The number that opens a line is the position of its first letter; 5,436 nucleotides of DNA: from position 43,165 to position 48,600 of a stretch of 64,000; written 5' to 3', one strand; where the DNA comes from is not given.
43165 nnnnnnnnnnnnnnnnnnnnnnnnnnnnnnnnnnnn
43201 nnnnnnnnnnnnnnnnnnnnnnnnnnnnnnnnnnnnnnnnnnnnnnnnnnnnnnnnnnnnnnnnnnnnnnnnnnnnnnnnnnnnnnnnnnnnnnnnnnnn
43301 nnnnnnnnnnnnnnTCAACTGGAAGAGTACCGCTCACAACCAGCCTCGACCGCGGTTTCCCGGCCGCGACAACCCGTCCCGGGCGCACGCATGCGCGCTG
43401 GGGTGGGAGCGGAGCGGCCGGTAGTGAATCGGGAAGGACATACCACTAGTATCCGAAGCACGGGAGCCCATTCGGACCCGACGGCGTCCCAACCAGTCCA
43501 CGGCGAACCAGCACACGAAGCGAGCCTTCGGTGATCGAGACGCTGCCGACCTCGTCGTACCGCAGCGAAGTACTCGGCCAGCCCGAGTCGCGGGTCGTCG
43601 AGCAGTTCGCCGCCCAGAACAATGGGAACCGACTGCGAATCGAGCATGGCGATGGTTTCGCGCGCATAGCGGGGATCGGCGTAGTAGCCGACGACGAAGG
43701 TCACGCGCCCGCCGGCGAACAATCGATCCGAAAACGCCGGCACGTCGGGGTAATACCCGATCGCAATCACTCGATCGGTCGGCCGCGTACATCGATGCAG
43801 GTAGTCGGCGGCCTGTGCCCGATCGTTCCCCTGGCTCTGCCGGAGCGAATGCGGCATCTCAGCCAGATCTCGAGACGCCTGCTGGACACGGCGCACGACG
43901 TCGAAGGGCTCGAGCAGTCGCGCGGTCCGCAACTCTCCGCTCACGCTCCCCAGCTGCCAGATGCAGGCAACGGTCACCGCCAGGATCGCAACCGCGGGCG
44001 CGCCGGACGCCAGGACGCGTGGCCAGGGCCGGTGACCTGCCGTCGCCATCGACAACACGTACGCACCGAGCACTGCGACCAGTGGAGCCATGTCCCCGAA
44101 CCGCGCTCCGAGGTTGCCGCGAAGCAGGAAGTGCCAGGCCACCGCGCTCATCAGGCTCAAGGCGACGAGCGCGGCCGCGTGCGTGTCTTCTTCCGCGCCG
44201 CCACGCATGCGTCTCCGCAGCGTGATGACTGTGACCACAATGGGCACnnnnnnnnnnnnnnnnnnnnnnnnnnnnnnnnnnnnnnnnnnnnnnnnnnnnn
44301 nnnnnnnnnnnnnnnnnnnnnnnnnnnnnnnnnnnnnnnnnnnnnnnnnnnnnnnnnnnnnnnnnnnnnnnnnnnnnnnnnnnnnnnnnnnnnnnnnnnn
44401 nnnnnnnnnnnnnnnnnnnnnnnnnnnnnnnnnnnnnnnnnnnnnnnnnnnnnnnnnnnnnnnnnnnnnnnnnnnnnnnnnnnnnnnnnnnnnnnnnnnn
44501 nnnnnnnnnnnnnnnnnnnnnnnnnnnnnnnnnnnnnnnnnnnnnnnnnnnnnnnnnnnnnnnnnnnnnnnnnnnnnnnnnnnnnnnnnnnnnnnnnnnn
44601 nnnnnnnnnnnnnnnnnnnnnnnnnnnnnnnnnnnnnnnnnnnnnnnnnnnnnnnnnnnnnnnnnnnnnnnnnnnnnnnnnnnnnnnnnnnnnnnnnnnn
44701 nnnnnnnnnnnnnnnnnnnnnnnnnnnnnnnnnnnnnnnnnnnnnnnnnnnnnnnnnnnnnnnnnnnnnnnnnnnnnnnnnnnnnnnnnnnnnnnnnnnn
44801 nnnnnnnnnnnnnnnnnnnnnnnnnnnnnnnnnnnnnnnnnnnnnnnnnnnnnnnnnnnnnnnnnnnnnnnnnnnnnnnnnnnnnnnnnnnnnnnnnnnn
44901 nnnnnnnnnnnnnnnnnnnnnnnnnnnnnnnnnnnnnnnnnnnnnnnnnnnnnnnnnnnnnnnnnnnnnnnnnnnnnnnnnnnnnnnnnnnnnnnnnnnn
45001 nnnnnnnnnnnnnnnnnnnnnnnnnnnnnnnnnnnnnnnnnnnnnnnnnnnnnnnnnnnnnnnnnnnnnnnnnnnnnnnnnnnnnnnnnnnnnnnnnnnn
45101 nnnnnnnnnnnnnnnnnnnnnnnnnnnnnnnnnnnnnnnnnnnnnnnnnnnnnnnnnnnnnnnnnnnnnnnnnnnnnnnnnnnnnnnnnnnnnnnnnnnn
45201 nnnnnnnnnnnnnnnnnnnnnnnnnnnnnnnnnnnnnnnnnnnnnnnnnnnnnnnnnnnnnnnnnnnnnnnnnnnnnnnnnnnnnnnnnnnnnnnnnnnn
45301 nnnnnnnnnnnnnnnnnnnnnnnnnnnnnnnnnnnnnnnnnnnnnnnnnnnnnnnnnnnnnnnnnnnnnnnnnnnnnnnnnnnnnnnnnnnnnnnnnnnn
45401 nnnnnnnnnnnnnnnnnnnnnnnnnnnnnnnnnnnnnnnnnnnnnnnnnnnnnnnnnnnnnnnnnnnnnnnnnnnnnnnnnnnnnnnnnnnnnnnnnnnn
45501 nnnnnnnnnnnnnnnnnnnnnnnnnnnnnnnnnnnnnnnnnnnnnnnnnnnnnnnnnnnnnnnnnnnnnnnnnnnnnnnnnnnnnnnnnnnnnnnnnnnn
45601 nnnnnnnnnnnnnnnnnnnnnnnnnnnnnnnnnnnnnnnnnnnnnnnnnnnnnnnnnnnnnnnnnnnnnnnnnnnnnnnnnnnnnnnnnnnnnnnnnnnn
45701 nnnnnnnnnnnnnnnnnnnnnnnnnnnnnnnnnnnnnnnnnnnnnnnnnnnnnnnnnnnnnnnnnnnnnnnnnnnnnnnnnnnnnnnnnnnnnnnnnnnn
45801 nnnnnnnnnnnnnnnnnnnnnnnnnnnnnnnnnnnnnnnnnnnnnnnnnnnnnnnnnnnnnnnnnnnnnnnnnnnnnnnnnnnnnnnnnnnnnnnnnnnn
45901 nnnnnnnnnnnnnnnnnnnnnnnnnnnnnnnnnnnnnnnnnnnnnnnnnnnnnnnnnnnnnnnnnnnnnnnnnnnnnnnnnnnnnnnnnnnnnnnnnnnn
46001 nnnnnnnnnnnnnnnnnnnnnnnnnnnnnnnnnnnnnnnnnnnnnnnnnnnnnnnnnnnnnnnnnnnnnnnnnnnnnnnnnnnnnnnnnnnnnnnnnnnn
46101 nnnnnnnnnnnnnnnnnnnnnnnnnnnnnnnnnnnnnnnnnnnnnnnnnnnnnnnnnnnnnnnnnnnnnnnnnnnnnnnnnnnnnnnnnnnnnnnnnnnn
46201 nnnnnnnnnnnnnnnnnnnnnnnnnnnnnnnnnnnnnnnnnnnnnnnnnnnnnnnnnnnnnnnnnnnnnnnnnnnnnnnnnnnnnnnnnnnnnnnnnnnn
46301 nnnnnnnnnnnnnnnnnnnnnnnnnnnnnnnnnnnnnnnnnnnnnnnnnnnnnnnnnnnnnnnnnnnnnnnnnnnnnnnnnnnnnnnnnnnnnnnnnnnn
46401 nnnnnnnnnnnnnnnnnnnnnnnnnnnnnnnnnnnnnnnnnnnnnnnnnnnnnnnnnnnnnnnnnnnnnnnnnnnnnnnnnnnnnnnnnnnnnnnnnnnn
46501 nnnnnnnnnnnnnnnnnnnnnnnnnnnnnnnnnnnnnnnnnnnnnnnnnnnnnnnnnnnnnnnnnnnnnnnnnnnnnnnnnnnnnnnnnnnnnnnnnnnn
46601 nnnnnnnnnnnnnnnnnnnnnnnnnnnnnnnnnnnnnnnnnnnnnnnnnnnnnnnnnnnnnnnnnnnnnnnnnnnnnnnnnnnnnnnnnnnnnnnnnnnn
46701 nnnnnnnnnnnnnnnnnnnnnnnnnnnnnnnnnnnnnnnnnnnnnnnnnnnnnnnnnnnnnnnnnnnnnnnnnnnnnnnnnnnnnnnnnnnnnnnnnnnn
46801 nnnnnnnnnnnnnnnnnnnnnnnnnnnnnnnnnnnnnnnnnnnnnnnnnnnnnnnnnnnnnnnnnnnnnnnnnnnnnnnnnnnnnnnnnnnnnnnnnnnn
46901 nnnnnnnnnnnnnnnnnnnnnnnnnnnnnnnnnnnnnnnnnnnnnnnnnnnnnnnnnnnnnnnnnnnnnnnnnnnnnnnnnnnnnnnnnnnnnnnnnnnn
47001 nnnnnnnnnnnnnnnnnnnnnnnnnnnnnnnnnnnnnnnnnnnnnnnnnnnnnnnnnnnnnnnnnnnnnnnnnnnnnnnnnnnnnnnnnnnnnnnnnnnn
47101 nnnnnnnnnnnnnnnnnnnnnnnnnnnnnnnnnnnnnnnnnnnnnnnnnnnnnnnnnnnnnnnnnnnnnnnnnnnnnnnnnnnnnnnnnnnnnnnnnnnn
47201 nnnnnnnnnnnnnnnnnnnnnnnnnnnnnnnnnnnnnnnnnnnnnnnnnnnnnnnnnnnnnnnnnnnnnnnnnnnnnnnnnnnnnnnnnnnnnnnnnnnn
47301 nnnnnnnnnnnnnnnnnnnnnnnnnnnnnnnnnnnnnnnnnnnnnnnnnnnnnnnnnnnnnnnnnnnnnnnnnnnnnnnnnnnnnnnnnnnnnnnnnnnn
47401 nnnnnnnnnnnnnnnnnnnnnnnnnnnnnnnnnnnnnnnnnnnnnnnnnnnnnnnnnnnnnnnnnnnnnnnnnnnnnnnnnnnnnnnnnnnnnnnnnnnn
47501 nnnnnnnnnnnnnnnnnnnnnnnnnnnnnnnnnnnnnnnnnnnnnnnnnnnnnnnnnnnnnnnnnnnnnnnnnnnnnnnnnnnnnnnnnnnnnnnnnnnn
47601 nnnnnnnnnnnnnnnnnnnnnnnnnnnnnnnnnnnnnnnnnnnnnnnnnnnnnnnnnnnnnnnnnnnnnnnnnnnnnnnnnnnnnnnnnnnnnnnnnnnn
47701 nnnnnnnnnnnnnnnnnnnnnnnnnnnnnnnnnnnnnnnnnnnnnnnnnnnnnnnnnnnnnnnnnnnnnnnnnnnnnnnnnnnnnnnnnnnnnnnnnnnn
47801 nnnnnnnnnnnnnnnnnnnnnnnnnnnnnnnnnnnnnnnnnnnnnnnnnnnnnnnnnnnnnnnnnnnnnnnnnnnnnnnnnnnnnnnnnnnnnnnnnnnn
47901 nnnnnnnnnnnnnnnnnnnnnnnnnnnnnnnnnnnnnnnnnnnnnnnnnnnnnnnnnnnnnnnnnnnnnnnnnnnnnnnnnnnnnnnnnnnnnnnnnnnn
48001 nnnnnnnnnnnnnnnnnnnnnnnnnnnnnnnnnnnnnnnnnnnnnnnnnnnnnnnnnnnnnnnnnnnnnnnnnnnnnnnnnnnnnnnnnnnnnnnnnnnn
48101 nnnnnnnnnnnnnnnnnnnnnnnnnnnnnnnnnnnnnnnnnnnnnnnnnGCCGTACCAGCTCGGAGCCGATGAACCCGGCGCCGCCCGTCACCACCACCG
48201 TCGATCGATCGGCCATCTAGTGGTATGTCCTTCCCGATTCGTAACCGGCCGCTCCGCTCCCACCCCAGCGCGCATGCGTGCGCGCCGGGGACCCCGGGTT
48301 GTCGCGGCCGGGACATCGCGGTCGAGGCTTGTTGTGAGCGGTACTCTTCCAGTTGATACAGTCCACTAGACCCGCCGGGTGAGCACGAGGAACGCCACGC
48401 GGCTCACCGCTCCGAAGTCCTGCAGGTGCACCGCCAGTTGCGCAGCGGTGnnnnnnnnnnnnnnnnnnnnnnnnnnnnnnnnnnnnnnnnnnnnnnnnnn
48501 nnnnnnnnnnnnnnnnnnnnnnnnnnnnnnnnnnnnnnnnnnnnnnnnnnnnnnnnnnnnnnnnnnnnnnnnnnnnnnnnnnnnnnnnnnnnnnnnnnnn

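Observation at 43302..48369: Two inverted copies of a ~150-bp MITE-like element (CTAGTGG termini) bracket a four-gene cassette and supply stop codons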

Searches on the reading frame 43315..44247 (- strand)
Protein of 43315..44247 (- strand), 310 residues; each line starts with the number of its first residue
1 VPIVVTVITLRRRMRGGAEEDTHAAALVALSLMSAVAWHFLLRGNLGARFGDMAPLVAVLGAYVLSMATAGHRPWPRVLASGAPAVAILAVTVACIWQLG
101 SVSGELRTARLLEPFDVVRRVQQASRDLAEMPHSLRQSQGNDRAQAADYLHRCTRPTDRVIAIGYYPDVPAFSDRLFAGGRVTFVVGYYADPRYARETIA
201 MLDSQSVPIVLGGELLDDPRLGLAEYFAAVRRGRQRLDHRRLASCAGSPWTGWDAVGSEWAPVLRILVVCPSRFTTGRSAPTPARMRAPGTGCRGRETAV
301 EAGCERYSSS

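Call 20: search_protein_families(library=pfam, proteins=[window:43315-44247:-], max_evalue=0.01)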
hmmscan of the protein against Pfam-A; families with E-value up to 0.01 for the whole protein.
window:43315-44247:- (310 aa): 0 families

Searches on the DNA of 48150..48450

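Call 16: search_rna_families(source=window, start=48150, end=48450, threshold=evalue, max_evalue=10, show_alignments=3)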
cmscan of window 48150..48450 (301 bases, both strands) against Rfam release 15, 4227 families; matches with E-value up to 10: 2.
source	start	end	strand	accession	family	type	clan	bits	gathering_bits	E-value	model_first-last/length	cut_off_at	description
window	48150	48184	-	RF03200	mir-BART13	Gene; miRNA;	-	14.4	70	6.6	1-35/83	3'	mir-BART13 microRNA precursor family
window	48169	48198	-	RF01151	snoU82P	Gene; snRNA; snoRNA; CD-box;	-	9.2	42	5.9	1-55/55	no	Small nucleolar RNA U82P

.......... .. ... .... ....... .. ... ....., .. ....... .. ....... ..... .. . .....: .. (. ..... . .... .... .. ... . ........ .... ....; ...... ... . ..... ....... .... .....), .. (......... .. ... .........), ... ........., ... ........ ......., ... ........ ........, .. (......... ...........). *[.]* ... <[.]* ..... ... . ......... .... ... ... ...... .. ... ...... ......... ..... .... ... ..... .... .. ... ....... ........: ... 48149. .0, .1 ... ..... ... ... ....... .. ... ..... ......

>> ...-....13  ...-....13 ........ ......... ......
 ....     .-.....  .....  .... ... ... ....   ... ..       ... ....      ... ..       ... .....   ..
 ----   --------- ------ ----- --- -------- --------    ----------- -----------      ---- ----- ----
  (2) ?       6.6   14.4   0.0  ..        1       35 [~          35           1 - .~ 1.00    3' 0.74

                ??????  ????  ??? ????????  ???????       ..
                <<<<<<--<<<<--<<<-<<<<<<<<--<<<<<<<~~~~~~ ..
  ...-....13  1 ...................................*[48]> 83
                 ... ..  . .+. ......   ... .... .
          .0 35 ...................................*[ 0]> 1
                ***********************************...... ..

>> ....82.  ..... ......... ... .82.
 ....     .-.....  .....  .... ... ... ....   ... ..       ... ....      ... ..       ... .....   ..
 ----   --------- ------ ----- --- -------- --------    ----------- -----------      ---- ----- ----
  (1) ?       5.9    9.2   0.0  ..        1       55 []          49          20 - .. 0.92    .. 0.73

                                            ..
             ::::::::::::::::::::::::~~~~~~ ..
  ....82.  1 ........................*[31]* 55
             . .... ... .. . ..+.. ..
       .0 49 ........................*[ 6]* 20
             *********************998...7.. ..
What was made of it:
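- On Curated RNA family (Rfam 15): Only noise at E<=10 around copy 2 (call 16).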
